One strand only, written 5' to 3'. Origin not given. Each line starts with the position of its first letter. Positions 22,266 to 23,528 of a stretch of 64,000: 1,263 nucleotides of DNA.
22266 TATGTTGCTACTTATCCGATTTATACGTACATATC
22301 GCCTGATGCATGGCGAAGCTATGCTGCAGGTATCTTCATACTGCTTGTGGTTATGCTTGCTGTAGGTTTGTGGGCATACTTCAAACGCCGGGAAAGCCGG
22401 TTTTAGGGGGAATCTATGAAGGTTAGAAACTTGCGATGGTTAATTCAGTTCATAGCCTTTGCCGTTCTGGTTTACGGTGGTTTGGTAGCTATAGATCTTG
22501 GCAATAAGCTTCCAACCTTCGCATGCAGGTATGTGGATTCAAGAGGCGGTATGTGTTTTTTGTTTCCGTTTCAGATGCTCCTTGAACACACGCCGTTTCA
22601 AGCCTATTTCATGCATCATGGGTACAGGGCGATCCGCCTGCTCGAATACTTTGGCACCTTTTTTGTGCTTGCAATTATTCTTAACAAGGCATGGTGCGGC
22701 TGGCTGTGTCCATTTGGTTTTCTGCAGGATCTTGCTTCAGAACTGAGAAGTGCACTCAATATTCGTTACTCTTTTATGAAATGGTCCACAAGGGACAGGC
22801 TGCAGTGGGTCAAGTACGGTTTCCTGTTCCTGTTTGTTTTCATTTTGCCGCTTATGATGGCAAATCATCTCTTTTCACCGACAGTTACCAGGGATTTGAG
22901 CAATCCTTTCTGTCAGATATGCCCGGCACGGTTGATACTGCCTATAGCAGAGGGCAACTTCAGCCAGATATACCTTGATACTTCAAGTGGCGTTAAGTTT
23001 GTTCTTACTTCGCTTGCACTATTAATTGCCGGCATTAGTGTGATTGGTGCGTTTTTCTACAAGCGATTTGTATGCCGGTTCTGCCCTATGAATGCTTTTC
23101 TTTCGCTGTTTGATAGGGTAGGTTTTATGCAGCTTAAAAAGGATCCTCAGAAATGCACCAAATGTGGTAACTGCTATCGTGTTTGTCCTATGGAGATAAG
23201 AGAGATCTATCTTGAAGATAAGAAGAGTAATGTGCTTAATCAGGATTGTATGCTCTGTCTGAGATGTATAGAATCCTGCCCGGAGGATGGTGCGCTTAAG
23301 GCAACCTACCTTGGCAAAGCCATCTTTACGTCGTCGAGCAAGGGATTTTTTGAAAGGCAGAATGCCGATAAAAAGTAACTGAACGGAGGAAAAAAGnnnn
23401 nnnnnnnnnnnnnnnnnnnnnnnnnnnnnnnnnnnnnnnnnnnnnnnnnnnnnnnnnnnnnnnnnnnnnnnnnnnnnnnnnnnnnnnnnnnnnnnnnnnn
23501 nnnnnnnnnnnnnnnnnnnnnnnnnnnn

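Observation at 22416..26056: ATP-driven low-potential reductase module (single-subunit dehydratase/double-cubane-like protein plus activase) flanked by two membrane redox conduits inside a TonB uptake locus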

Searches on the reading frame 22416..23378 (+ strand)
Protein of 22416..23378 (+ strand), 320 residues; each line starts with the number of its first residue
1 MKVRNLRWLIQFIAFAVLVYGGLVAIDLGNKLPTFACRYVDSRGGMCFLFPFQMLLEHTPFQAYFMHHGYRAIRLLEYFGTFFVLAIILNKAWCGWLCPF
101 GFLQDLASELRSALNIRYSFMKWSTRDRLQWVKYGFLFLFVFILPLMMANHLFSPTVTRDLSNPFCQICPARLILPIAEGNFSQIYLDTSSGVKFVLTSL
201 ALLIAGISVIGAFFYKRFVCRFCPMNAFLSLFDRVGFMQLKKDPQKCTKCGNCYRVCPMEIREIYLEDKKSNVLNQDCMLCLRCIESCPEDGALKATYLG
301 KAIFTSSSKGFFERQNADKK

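Call 4: search_protein_families(library=pfam, proteins=[window:22416-23378:+], max_evalue=0.01)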
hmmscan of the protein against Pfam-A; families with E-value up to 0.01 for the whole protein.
window:22416-23378:+ (320 aa): 14 families
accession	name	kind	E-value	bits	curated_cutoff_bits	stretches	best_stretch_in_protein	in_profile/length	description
PF12801.12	Fer4_5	-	1.4e-14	54.2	22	2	79-114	9-45/48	4Fe-4S binding domain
PF13237.11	Fer4_10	-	5.4e-11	42.7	25.5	1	241-289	3-53/53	4Fe-4S dicluster domain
PF12838.12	Fer4_7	-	1.4e-09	38.7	27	2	246-290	1-50/52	4Fe-4S dicluster domain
PF00037.32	Fer4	-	3.4e-08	33.4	21.1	1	241-260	2-21/24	4Fe-4S binding domain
PF13187.11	Fer4_9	-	2.8e-07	30.9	27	1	246-291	1-50/52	4Fe-4S dicluster domain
PF14697.11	Fer4_21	-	1.8e-06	28.4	35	1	243-291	4-54/59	4Fe-4S dicluster domain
PF12837.12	Fer4_6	-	2.9e-05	24.2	25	1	243-259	5-21/24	4Fe-4S binding domain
PF13183.11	Fer4_8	-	3.2e-05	24.8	27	1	240-261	47-68/68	4Fe-4S dicluster domain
PF25160.1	LdpA_Fe-S-bd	-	0.00011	22.4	27.6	0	221-261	11-42/49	LdpA Fe-S cluster-binding domain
PF13534.11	Fer4_17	-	0.00021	22.2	22.2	0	240-261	39-60/61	4Fe-4S dicluster domain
PF13746.11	Fer4_18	-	0.0012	19.4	27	0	241-289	55-96/114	4Fe-4S dicluster domain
PF12797.12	Fer4_2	-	0.0013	19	24.5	1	242-258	5-21/22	4Fe-4S binding domain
PF10621.14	FpoO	-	0.0014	19.3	25.2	1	220-290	37-103/110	F420H2 dehydrogenase subunit FpoO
PF17179.9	Fer4_22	-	0.0021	19.3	27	0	235-261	69-95/95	4Fe-4S dicluster domain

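Call 5: search_protein_families(library=ncbifam, proteins=[window:22416-23378:+], max_evalue=0.01)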
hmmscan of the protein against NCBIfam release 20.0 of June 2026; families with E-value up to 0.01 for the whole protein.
window:22416-23378:+ (320 aa): 51 families (the best 25 are shown)
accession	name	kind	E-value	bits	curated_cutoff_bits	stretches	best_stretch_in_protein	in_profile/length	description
TIGR02163.1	napH_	subfamily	1e-24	87.5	213.05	2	193-291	147-249/255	NapH/MauN family ferredoxin-type protein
NF007013.0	PRK09477.1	equivalog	2.6e-23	82.5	234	2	192-291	169-272/286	quinol dehydrogenase ferredoxin subunit NapH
NF046105.1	TransRegNosR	equivalog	8.6e-11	40.8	1000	2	91-142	498-550/680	transcriptional regulator NosR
NF038196.1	ferrodoxin_EFR1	subfamily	3.3e-10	40.4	75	1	243-291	183-227/242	EFR1 family ferrodoxin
NF040864.1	HgcB_ferredoxin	equivalog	9.1e-09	35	99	1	239-291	8-59/93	mercury methylation ferredoxin HgcB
NF043039.1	HgcAB_like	equivalog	3e-08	33.6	285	1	224-291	287-347/350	HgcAB-like fusion protein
NF007382.0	PRK09898.1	equivalog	1.3e-07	31.3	213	1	221-295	133-199/208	ferredoxin-like protein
NF045874.1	Vhu_polyferre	exception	2.3e-07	29.9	600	1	240-289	324-371/381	F420-non-reducing hydrogenase associated-polyferredoxin VhuB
TIGR04395.1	cutC_activ_rSAM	equivalog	3.1e-07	30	360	1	243-291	52-101/309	choline TMA-lyase-activating enzyme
NF006221.0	PRK08348.1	subfamily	8.5e-07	28.7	124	1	240-294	39-92/136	NADH-plastoquinone oxidoreductase subunit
NF040770.1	hetero_SS_HdrA2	exception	2.6e-06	25.8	1100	1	242-303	574-633/777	CoB-CoM heterodisulfide reductase HdrA2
NF004541.0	PRK05888.2-2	equivalog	3.8e-06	26.8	217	1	236-313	54-130/168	NADH-quinone oxidoreductase subunit NuoI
NF043069.1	T4HPD_activ_SAM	equivalog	1.5e-05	24.5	425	1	240-292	46-96/299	trans-4-hydroxy-L-proline dehydratase activase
TIGR01971.1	NuoI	subfamily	4.4e-05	23.1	113.05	1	235-297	32-101/121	NADH-quinone oxidoreductase, chain I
NF058577.1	FdxA_fam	equivalog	7e-05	22.9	65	1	240-260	31-51/52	4Fe-4S ferredoxin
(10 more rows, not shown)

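Call 52: find_homologous_proteins(query=window:22416-23375:+, max_evalue=1e-10)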
Query window:22416-23375:+ (320 aa): 251 proteins with E <= 1e-10 among 1924 candidates; the best 120 are listed.
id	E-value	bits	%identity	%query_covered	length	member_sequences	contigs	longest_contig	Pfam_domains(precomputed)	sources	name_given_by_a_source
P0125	8.9e-195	664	87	100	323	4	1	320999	PF14697.12,PF12801.13,PF00037.33,PF12838.13,PF25160.2,PF13237.12,PF13183.12,PF13187.12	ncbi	-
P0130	4.1e-106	373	52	100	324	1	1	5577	PF14697.12,PF12801.13,PF00037.33,PF12838.13,PF13237.12,PF13187.12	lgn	-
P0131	7.0e-105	369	54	99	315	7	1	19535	PF12801.13,PF00037.33,PF12838.13,PF13237.12,PF13187.12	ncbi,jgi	ncbi:MAG: 4Fe-4S binding protein [Planctomycetota bacterium]|jgi:polyferredoxin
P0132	7.2e-105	369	52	100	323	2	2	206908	PF14697.12,PF12801.13,PF00037.33,PF12838.13,PF13237.12,PF13187.12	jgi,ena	jgi:ferredoxin-type protein NapH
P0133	9.3e-105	369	52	100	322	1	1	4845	PF12801.13,PF12838.13,PF13237.12,PF13187.12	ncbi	-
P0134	1.2e-104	368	52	100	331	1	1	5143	PF12801.13,PF13237.12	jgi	-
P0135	1.2e-104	368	48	100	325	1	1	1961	PF12801.13,PF00037.33,PF12838.13,PF13237.12,PF13187.12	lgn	-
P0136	1.2e-104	368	54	99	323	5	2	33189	PF14697.12,PF12801.13,PF00037.33,PF12838.13,PF13237.12,PF13187.12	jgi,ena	-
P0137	2.8e-104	367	53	99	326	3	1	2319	PF14697.12,PF12801.13,PF12837.13,PF00037.33,PF12838.13,PF13237.12,PF13183.12,PF13187.12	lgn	-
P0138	3.3e-103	363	52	100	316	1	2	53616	PF12801.13,PF00037.33,PF12838.13,PF13237.12,PF13187.12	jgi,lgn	-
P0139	5.8e-103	363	53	99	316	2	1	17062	PF12801.13,PF00037.33,PF12838.13,PF13237.12,PF13187.12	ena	-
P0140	1.2e-102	362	50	98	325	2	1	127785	PF14697.12,PF12801.13,PF12837.13,PF00037.33,PF12838.13,PF13237.12,PF13187.12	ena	-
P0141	2.9e-102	360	51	100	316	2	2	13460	PF12801.13,PF00037.33,PF12838.13,PF13237.12,PF13187.12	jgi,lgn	-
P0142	7.7e-101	356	51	100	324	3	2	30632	PF14697.12,PF12801.13,PF00037.33,PF12838.13,PF13237.12,PF13187.12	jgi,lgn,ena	jgi:ferredoxin-type protein NapH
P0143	2.9e-100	354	49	100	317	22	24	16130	PF14697.12,PF12801.13,PF00037.33,PF12838.13,PF13237.12,PF13187.12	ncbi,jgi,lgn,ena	-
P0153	7.1e-97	343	48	98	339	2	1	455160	PF12801.13,PF12838.13,PF13237.12,PF13183.12,PF13187.12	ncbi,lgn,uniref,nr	ncbi:4Fe-4S binding protein [Desulfobotulus mexicanus]|uniref:4Fe-4S binding protein n=1 Tax=Desulfo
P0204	8.0e-82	293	43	100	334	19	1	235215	PF14697.12,PF12801.13,PF12838.13,PF13237.12,PF13187.12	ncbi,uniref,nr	ncbi:4Fe-4S ferredoxin [Sulfurimonas hongkongensis]|uniref:4Fe-4S ferredoxin n=1 Tax=Sulfurimonas ho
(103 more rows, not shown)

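Call 54: find_encoding_contigs(protein=P0204, flank=10000, max_places=1)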
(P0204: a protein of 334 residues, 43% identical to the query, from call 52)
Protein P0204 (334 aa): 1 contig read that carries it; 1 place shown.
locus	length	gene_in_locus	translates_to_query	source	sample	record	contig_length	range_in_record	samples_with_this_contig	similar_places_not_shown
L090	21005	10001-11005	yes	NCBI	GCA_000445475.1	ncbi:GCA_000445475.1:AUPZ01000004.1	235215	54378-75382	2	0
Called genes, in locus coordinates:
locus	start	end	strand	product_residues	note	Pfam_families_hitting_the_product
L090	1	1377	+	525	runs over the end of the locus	PF01293:PEPCK_ATP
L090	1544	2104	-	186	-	PF09335:VTT_dom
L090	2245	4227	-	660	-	PF00270:DEAD (faint), PF04851:ResIII, PF17757:UvrB_inter, PF27431:UvrB_3rd, PF00271:Helicase_C, PF12344:UvrB, PF02151:UVR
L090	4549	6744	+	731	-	PF07715:Plug, PF25183:OMP_b-brl_4 (faint), PF00593:TonB_dep_Rec_b-barrel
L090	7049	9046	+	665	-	PF07715:Plug, PF00593:TonB_dep_Rec_b-barrel, PF25183:OMP_b-brl_4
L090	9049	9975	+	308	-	-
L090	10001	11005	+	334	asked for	PF12801:Fer4_5, PF13237:Fer4_10, PF14697:Fer4_21 (weak), PF12838:Fer4_7 (weak), PF13187:Fer4_9 (weak)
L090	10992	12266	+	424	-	PF06050:HGD-D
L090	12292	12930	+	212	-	PF02683:DsbD_TM (weak), PF13386:DsbD_2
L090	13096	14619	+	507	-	PF00583:Acetyltransf_1 (weak), PF00795:CN_hydrolase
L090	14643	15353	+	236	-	PF00106:adh_short, PF01073:3Beta_HSD, PF01370:Epimerase, PF02719:Polysacc_synt_2 (weak), PF07993:NAD_binding_4 (weak), PF08659:KR, PF16363:GDP_Man_Dehyd (weak), PF13561:adh_short_C2, +2 more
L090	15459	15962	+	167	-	-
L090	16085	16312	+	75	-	-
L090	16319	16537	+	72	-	-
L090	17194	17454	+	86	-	PF00166:Cpn10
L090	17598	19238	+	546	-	PF00118:Cpn60_TCP1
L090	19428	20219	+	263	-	PF03544:TonB_C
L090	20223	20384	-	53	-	PF00301:Rubredoxin, PF21349:RUBY_RBDX (faint)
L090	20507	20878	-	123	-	-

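Call 55: find_encoding_contigs(protein=P0153, flank=10000, max_places=1)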
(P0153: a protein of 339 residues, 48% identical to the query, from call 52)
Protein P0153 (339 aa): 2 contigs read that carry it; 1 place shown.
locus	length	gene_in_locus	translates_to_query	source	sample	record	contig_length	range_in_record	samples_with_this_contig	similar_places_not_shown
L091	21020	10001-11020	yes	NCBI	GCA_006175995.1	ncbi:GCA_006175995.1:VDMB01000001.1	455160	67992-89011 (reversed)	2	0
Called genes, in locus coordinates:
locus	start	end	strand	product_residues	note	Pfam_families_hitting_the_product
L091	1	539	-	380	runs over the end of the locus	PF01855:POR_N, PF02780:Transketolase_C, PF17147:PFOR_II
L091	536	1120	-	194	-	PF02552:CO_dh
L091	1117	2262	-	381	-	PF22660:RS_preATP-grasp-like, PF02222:ATP-grasp, PF17769:PurK_C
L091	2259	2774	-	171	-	PF00731:AIRC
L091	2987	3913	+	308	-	PF00126:HTH_1, PF03466:LysR_substrate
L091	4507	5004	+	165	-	PF00916:Sulfate_transp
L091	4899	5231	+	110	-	PF01740:STAS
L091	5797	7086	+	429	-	PF07690:MFS_1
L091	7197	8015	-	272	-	PF10670:DUF4198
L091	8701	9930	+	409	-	-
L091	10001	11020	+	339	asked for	PF12801:Fer4_5, PF13183:Fer4_8 (faint), PF12838:Fer4_7 (weak), PF13187:Fer4_9 (weak), PF13237:Fer4_10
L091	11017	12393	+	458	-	PF06050:HGD-D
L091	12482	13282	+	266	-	PF01869:BcrAD_BadFG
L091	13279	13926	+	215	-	PF13386:DsbD_2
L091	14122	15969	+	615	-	PF07715:Plug, PF13505:OMP_b-brl (faint), PF00593:TonB_dep_Rec_b-barrel, PF02530:Porin_2 (faint), PF14905:OMP_b-brl_3 (weak)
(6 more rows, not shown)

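Call 64: search_solved_structures(query=A3, max_evalue=1)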
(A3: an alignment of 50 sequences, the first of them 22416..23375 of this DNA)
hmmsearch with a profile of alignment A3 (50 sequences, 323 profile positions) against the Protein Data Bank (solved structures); distinct sequences matched with E-value up to 1: 144 (the best 60 are shown).
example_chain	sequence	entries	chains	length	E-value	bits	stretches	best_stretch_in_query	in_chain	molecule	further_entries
9sw6_G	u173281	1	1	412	3e-11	46.3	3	239-285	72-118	Polyferredoxin protein MvhB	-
9sfi_O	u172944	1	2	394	1.8e-10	43.7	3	236-287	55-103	Ferredoxin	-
9sw6_H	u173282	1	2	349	7e-09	38.5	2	239-287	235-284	Tungsten formylmethanofuran dehydrogenase, subunit F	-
5t5i_F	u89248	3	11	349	2.2e-08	36.9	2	239-287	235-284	Tungsten formylmethanofuran dehydrogenase subunit fwdF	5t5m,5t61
6cfw_N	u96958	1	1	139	4.1e-06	29.4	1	236-290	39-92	NADH-plastoquinone oxidoreductase subunit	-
9sfi_T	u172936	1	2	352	6.7e-06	28.7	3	215-287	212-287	4Fe-4S ferredoxin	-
7np8_A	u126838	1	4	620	7.2e-06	28.6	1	237-291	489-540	Coenzyme F420-dependent sulfite reductase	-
6hum_I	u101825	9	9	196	9.2e-06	28.3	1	236-292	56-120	NAD(P)H-quinone oxidoreductase subunit I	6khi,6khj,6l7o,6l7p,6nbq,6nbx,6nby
7wfg_I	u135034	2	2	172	2.4e-05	26.9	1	238-292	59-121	NAD(P)H-quinone oxidoreductase subunit I, chloroplastic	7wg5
7f4v_aC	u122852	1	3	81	3.4e-05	26.4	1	238-288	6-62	Photosystem I iron-sulfur center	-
7npa_A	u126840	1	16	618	3.9e-05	26.2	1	219-288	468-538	Coenzyme F420-dependent sulfite reductase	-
9e0j_K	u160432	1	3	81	4.1e-05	26.1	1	238-288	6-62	Photosystem I iron-sulfur center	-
6ijj_C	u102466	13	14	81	6.7e-05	25.4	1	236-288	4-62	PsaC | Photosystem I iron-sulfur center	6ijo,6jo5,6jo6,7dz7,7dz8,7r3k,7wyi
7bgi_C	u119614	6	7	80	8e-05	25.2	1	237-288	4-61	Photosystem I iron-sulfur center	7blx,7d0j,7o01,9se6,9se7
9tn7_A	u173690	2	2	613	8.2e-05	25.1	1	219-288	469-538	Coenzyme F420 hydrogenase/dehydrogenase beta subunit domain protein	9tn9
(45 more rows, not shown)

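Call 65: predict_structure(alignment_id=A3)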
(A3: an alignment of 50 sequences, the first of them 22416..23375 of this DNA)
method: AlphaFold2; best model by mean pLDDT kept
length: 320 residues; sequences in the alignment: 50
mean_pLDDT: 83.0   pTM: 0.77
mean pLDDT of the five models: 83.0, 82.6, 81.9, 80.4, 78.1
residues with pLDDT >= 90: 83; 70-90: 196; 50-70: 40; < 50: 1
segments of 3 or more residues with pLDDT < 50: none
pLDDT, mean of each block of 10 residues (from residue 1): 88 91 76 70 80 78 69 84 88 85 90 90 86 87 79 63 84 89 92 92 93 87 83 86 87 78 68 66 89 92 92 74
secondary structure, 60 per line:
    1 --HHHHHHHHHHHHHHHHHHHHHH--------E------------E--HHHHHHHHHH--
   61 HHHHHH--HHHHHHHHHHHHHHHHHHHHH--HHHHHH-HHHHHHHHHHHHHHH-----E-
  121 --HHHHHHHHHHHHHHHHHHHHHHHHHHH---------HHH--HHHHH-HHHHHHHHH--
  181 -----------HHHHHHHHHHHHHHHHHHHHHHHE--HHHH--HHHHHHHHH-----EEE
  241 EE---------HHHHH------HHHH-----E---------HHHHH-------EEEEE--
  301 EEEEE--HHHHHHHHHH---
elements in order: H3-24 H49-58 H61-66 H69-89 H92-97 H99-113 H123-149 H164-168 H170-178 H192-214 H218-221 H224-232 E238-242 H252-256 H263-266 H282-286 E294-298 E301-305 H308-317

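Call 68: fold_search(model_id=the predicted structure, library=pdb)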
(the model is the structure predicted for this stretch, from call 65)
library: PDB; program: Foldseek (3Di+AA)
matches with E <= 10: 44; with E <= 0.001: 0
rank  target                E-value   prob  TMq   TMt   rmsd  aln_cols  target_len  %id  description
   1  7q4v_B                1.6e-01  0.38  0.16  0.10  12.0       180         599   19  Electron bifurcating hydrogenase - HydABC from A. woodii (released 2023-02-22)
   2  7q4w_B                1.8e-01  0.51  0.16  0.11  13.1       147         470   17  CryoEM structure of electron bifurcating Fe-Fe hydrogenase HydABC complex A. woodii in the oxidised state (released 2023-02-15)
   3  5exe_B                2.9e-01  0.97  0.16  0.16   4.0        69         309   26  Crystal structure of oxalate oxidoreductase from Moorella thermoacetica bound with carboxy-TPP adduct (released 2015-12-30)
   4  5c4i_E                3.7e-01  0.96  0.16  0.16   4.1        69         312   26  Structure of an Oxalate Oxidoreductase (released 2015-07-01)
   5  5c4i_B                4.0e-01  0.96  0.16  0.17   4.1        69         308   26  Structure of an Oxalate Oxidoreductase (released 2015-07-01)
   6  9bp5_B                4.0e-01  0.41  0.15  0.09  11.2       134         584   19  Structure of electron bifurcating Nfn-ABC holoenzyme from Caldicellulosiruptor saccharolyticus (released 2025-03-05)
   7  9bt4_H                4.7e-01  0.95  0.15  0.52   3.6        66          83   30  Pyruvate:Ferredoxin Oxidoreductase from Methanosarcina acetivorans (released 2024-10-09)
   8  5exe_E                4.7e-01  0.93  0.16  0.17   4.1        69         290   26  Crystal structure of oxalate oxidoreductase from Moorella thermoacetica bound with carboxy-TPP adduct (released 2015-12-30)
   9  5exd_E                5.2e-01  0.93  0.16  0.17   4.1        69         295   26  Crystal structure of oxalate oxidoreductase from Moorella thermoacetica bound with carboxy-di-oxido-methyl-TPP (COOM-T (released 2015-12-30)
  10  5exd_B                5.7e-01  0.92  0.16  0.18   4.1        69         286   26  Crystal structure of oxalate oxidoreductase from Moorella thermoacetica bound with carboxy-di-oxido-methyl-TPP (COOM-T (released 2015-12-30)
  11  8a8o_C                6.0e-01  0.89  0.14  0.39   3.7        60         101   32  PAPS reductase from Methanothermococcus thermolithotrophicus refined to 1.45 A (released 2023-04-26)
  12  8rb9_B                6.0e-01  0.41  0.15  0.40  19.6       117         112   20  Cryo-EM structure of the NADH:ferredoxin oxidoreductase RNF from Azotobacter vinelandii, NADH added (released 2024-06-26)
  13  9bt4_G                6.9e-01  0.89  0.16  0.52   4.1        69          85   30  Pyruvate:Ferredoxin Oxidoreductase from Methanosarcina acetivorans (released 2024-10-09)
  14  5exd_H                7.3e-01  0.89  0.16  0.17   4.1        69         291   26  Crystal structure of oxalate oxidoreductase from Moorella thermoacetica bound with carboxy-di-oxido-methyl-TPP (COOM-T (released 2015-12-30)
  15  5exd_K                8.4e-01  0.85  0.16  0.18   4.1        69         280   26  Crystal structure of oxalate oxidoreductase from Moorella thermoacetica bound with carboxy-di-oxido-methyl-TPP (COOM-T (released 2015-12-30)
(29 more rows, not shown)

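Call 73: find_related_loci(query=A3, collection=metagenome_contigs, flank=8000)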
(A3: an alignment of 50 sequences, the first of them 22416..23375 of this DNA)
Query A3 (320 aa) in metagenome_contigs; peptide patterns used: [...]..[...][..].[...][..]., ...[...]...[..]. (x = any residue, [..] = any of these).
600 stretches matched a pattern (row limit reached: there are more); 510 encode a relative of the query (tblastn E <= 1e-3); the best 80 are kept; 79 distinct loci.
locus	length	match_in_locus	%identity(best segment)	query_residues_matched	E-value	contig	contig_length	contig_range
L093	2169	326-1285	100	1-320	0e+0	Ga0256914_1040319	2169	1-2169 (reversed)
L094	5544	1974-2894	50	1-316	2e-98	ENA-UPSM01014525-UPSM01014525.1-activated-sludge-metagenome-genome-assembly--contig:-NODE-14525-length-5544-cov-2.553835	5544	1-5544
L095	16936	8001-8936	48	1-316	2e-95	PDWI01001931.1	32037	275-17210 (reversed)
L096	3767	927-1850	49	1-317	3e-95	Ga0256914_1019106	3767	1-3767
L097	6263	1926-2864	47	1-317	5e-94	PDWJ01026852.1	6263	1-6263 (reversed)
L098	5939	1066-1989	47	1-317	1e-92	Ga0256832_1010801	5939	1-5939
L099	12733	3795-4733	47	1-317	1e-92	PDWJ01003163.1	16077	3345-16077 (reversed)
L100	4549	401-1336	47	1-316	5e-92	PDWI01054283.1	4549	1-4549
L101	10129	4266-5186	47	1-316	2e-91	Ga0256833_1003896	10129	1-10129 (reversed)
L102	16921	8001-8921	44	1-315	4e-87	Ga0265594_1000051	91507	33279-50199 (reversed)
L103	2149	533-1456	44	3-314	9e-90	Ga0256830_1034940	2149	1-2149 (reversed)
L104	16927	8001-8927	42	3-320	3e-86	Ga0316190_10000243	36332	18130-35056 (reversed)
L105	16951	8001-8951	43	1-320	6e-85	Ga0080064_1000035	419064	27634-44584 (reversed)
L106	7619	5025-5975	43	1-320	9e-85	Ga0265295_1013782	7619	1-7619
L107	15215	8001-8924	44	1-316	2e-84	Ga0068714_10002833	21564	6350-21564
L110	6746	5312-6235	42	1-317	1e-83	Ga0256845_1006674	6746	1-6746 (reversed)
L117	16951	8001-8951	41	1-320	4e-82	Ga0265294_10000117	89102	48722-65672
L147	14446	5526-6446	41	1-315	6e-77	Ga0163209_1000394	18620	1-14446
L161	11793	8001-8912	41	7-314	3e-73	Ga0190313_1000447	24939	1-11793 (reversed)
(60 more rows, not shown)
